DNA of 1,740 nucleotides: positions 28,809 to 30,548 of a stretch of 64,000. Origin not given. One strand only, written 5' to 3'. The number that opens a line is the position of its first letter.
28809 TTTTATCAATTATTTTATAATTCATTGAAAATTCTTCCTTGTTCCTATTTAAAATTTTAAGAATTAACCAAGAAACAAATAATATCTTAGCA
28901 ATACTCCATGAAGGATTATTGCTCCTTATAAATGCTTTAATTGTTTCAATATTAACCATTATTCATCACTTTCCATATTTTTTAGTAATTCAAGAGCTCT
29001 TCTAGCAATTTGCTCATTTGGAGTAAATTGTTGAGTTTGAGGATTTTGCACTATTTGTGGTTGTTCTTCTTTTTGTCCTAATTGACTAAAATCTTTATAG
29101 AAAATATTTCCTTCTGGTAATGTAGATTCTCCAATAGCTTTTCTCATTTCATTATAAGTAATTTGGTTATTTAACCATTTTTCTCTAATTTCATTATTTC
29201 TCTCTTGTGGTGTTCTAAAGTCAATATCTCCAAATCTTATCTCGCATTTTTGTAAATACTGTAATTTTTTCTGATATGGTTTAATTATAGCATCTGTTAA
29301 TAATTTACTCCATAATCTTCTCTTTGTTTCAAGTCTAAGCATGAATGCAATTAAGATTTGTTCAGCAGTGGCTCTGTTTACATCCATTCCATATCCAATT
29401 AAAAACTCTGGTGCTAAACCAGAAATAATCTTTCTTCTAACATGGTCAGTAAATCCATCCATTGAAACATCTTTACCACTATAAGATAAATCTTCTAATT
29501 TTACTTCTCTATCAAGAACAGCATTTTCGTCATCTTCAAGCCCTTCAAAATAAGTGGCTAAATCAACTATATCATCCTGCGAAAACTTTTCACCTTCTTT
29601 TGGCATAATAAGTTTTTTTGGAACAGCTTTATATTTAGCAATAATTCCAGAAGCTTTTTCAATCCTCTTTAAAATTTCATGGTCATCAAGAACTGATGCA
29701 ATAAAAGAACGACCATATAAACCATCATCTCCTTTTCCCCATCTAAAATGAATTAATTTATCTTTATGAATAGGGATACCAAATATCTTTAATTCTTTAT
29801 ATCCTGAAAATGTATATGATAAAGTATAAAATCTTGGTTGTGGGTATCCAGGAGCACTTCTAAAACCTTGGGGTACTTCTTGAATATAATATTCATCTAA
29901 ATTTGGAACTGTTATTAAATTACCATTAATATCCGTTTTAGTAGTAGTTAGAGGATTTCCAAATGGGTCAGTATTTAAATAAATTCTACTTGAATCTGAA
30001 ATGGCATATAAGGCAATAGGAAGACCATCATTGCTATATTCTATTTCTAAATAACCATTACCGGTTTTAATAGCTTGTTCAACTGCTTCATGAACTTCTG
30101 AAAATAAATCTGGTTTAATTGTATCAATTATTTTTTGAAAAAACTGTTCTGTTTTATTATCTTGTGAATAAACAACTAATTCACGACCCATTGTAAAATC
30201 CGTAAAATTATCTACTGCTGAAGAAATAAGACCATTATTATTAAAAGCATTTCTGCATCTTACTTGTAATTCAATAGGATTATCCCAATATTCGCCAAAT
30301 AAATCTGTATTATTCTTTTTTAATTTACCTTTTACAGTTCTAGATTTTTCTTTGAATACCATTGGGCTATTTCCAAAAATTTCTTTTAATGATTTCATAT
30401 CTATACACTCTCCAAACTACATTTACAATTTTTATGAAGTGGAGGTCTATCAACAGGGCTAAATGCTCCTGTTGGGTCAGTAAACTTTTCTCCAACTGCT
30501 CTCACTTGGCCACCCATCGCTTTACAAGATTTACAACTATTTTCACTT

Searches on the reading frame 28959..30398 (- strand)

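Call 118: search_protein_families(library=phrogs, proteins=[window:28959-30398:-], max_evalue=0.00001)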
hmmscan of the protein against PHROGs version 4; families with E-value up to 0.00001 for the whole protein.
window:28959-30398:- (479 aa): 2 families
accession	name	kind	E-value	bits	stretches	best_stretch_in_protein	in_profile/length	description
phrog_9232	-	head and packaging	8.6e-12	45.6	1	49-446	63-447/502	portal protein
phrog_12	-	head and packaging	6.6e-11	42.9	1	106-446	148-442/646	portal protein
